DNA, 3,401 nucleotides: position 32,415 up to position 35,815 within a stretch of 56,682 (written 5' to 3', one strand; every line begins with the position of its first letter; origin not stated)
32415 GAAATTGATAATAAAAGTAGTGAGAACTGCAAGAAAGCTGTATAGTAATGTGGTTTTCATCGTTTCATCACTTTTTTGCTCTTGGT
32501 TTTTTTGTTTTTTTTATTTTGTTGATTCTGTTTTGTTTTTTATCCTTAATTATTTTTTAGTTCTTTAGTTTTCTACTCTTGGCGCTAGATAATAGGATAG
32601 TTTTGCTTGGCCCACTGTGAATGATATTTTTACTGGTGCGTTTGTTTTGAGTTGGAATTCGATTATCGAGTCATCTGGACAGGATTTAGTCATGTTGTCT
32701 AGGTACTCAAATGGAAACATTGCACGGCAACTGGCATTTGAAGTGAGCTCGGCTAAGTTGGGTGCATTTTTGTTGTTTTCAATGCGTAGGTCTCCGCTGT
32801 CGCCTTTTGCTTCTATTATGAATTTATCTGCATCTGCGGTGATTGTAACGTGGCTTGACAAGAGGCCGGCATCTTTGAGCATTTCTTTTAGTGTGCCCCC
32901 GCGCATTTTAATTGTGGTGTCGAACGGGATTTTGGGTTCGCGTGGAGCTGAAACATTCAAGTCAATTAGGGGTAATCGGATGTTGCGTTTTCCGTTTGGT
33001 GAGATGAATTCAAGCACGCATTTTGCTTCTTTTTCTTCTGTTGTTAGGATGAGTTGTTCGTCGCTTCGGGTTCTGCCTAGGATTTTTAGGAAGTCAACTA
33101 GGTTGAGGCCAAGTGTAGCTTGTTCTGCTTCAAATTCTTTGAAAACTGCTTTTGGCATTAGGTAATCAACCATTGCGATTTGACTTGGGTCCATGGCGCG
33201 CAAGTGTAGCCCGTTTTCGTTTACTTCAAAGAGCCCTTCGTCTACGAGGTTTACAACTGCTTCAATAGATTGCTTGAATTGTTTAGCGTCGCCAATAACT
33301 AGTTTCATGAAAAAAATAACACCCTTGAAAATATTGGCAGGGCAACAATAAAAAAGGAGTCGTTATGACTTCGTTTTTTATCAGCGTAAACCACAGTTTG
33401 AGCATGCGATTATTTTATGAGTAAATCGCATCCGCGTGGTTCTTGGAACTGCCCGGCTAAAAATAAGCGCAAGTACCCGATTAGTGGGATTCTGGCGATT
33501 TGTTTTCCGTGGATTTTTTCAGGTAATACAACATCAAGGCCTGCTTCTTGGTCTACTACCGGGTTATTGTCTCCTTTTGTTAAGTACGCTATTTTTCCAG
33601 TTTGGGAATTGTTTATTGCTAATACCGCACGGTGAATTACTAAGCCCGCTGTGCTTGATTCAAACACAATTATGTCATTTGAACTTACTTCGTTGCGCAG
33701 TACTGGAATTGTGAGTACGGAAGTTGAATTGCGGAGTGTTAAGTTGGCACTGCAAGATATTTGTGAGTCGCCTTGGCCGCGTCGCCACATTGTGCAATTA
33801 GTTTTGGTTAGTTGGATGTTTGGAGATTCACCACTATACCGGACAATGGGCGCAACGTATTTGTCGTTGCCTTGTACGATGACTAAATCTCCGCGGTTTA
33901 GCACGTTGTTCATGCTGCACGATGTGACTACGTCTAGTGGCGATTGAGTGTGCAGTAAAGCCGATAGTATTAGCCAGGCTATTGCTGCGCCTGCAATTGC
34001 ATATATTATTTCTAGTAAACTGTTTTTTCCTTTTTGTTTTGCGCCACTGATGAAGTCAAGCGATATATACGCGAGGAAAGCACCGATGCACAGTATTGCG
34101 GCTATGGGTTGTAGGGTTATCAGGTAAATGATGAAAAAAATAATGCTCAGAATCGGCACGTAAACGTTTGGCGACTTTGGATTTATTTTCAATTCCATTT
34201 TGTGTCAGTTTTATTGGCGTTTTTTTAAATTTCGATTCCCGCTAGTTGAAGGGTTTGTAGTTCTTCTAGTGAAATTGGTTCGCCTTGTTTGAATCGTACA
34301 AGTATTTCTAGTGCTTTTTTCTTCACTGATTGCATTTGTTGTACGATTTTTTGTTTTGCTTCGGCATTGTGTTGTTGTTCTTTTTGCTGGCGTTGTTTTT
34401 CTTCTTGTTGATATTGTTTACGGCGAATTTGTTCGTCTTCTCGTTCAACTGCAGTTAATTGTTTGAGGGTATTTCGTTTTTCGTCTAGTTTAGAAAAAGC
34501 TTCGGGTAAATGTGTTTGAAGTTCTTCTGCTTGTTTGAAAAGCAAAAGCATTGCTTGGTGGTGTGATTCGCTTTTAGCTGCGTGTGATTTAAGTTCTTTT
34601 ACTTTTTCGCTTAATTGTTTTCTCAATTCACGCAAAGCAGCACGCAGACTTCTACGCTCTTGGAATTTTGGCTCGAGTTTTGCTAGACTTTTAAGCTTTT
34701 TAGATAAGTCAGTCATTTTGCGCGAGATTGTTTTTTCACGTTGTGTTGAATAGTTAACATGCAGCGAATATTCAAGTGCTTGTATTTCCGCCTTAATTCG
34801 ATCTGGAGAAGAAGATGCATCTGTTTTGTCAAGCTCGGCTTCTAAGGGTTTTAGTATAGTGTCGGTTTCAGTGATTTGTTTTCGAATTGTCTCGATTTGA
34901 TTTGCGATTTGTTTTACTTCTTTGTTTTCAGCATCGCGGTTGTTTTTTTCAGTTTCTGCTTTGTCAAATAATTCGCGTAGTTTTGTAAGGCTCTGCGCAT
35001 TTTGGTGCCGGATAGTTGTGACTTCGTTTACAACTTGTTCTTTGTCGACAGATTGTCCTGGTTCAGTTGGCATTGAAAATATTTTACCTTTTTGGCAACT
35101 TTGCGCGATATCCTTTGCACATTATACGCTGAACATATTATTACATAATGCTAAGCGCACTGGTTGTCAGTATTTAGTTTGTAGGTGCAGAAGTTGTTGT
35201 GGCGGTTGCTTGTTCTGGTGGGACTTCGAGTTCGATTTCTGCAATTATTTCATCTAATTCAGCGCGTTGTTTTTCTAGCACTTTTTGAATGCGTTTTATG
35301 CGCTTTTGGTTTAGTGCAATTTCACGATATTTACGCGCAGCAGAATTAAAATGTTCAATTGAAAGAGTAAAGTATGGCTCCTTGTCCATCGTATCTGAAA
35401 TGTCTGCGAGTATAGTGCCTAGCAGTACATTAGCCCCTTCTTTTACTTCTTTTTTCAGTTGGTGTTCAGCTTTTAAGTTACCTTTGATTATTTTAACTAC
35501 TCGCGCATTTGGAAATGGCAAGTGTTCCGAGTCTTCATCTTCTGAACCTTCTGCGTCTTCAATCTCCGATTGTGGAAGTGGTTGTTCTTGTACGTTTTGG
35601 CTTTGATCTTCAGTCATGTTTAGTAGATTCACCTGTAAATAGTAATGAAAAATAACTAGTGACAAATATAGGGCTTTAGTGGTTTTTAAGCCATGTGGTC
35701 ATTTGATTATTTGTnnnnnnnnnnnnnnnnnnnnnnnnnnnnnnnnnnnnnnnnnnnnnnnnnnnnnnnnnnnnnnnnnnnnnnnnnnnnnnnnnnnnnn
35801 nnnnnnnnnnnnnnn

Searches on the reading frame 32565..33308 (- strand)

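Call 9: search_protein_families(library=pfam, proteins=[window:32565-33308:-], max_evalue=0.001)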
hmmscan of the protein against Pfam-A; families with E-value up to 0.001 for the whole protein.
window:32565-33308:- (247 aa): 2 families
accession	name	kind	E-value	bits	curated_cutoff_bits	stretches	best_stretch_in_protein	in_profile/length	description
PF00705.23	PCNA_N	-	2.4e-13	50.4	20.3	1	7-117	8-121/127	Proliferating cell nuclear antigen, N-terminal domain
PF02747.20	PCNA_C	-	6.8e-07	30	23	1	125-243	3-126/128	Proliferating cell nuclear antigen, C-terminal domain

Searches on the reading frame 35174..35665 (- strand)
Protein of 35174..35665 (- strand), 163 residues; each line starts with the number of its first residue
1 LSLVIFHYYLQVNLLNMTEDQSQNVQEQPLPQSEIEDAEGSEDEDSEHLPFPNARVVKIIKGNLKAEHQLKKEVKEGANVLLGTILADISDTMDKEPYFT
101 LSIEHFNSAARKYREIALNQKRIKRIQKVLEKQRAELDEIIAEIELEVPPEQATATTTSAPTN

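Call 9: search_protein_families(library=pfam, proteins=[window:35174-35665:-], max_evalue=0.001)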
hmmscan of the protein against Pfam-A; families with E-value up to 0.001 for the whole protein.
window:35174-35665:- (163 aa): 0 families

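Call 66: search_protein_families(library=pfam, proteins=[window:35174-35665:-], max_evalue=0.05)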
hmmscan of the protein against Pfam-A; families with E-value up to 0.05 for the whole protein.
window:35174-35665:- (163 aa): 3 families
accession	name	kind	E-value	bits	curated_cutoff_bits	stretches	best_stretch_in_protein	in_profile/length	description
PF04836.17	IFRD_C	-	0.018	16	21.4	0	105-125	31-51/52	Interferon-related protein conserved region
PF13406.11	SLT_2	-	0.035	13.7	24.3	1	105-155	45-93/292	Transglycosylase SLT domain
PF13851.11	GAS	-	0.043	13.6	32.3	0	120-154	148-180/200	Growth-arrest specific micro-tubule binding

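Call 78: search_solved_structures(query=window:35174-35665:-, max_evalue=5, show_alignments=2)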
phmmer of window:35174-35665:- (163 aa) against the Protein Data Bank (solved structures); distinct sequences matched with E-value up to 5: 1.
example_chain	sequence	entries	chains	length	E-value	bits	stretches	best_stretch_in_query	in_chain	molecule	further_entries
3mfq_A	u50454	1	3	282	0.12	15.8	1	95-153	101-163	High-affinity zinc uptake system protein znuA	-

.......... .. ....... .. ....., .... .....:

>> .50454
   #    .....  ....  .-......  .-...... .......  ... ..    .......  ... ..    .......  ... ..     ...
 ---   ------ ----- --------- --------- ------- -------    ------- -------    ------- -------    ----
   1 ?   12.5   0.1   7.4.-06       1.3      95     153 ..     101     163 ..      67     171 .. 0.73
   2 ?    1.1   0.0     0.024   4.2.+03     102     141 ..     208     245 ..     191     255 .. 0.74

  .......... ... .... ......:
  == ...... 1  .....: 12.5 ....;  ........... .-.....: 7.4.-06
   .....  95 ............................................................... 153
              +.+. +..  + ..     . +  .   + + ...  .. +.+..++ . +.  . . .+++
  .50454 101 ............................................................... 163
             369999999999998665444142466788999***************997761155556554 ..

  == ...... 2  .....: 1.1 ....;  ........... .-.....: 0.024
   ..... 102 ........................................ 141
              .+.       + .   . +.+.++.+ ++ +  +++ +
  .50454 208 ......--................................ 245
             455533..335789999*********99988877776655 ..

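Call 83: predict_structure(protein=window:35174-35617:-)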
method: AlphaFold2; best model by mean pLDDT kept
length: 147 residues; sequences in the alignment: 1
mean_pLDDT: 69.4   pTM: 0.30
mean pLDDT of the five models: 69.4, 69.2, 64.5, 64.5, 63.8
residues with pLDDT >= 90: 19; 70-90: 52; 50-70: 66; < 50: 10
segments of 3 or more residues with pLDDT < 50: none
pLDDT, mean of each block of 10 residues (from residue 1): 56 55 55 60 76 82 78 69 58 80 91 93 79 52 52
secondary structure, 60 per line:
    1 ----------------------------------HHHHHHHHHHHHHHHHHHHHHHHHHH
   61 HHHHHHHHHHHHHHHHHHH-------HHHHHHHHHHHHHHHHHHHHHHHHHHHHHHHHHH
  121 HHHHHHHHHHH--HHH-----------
elements in order: H35-79 H87-131
